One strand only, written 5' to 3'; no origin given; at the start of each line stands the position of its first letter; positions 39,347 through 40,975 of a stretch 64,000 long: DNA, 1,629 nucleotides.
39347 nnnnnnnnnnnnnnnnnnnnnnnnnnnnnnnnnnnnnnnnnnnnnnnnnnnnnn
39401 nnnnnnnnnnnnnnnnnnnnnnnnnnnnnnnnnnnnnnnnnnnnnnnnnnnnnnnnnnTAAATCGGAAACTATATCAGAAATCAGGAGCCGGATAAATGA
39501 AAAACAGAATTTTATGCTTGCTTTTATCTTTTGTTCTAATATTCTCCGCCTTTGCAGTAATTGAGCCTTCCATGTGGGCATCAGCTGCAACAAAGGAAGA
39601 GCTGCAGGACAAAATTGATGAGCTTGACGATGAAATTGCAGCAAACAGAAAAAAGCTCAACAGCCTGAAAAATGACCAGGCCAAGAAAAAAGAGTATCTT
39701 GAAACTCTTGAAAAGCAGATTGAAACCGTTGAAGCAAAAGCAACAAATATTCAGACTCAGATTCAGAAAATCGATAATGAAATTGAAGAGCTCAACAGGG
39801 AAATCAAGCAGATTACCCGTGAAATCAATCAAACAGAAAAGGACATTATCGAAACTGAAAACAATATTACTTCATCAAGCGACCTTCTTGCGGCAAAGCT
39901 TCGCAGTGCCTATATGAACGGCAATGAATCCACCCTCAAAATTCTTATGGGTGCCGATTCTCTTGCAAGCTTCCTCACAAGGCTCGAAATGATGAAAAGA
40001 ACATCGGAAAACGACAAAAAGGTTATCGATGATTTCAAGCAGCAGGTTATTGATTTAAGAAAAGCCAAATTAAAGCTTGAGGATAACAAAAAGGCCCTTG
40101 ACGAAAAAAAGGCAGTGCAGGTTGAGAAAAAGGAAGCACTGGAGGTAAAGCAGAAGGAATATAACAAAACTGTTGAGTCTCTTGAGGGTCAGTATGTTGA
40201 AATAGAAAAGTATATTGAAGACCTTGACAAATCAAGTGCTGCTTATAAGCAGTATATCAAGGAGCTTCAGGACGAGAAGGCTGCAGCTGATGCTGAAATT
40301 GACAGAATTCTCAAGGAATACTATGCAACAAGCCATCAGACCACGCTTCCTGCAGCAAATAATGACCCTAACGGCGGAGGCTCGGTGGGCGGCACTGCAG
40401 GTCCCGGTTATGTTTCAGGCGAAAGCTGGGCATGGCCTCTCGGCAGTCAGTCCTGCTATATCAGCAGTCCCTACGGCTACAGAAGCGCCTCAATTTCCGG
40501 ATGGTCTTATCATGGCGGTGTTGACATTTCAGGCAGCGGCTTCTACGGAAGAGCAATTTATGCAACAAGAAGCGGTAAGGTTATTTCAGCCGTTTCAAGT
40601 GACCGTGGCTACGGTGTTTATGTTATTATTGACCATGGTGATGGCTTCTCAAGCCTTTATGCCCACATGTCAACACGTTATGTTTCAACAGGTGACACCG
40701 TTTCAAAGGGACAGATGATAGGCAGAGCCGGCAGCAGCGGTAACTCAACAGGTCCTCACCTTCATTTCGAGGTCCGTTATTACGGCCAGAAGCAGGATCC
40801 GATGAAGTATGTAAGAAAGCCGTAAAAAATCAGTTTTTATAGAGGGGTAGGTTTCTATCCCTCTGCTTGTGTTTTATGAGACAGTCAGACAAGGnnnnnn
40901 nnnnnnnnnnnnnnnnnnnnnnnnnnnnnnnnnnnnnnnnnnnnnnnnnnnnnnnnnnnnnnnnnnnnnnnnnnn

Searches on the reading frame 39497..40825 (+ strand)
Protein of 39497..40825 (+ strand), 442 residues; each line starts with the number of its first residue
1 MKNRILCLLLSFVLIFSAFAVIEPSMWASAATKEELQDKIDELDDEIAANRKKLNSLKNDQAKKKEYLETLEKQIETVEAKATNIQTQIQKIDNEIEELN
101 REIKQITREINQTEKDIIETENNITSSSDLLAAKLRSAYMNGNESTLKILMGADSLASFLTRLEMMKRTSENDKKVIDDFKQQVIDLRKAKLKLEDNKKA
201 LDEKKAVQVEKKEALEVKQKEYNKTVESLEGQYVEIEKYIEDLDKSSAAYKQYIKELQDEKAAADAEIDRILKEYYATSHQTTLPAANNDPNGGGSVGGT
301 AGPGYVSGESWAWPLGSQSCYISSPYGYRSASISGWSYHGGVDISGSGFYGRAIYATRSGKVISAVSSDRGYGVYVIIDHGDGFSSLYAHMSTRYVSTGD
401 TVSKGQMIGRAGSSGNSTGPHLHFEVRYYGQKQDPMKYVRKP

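Call 12: search_protein_families(library=pfam, proteins=[window:39497-40825:+], max_evalue=0.001)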
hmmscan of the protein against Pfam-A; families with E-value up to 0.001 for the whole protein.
window:39497-40825:+ (442 aa): 6 families
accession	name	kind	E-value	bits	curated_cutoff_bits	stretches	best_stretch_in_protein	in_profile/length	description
PF01551.29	Peptidase_M23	-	1.9e-30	105.3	28.7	1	338-435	2-96/96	Peptidase family M23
PF10473.14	CENP-F_leu_zip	-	1.1e-08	35.6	34.5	1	29-125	15-111/140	Leucine-rich repeats of kinetochore protein Cenp-F/LEK1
PF24568.1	CC_PcsB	-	2.9e-08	33.9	27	1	118-183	2-68/75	Peptidoglycan hydrolase PcsB, coiled-coil domain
PF11932.13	DUF3450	-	0.00014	21.7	32.6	1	19-108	7-93/241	Protein of unknown function (DUF3450)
PF12795.12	MscS_porin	-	0.00054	20.1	34.4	1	31-127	37-139/238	Mechanosensitive ion channel porin domain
PF17675.6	APG6_N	-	0.00073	20.4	45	0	35-125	13-126/132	Apg6 coiled-coil region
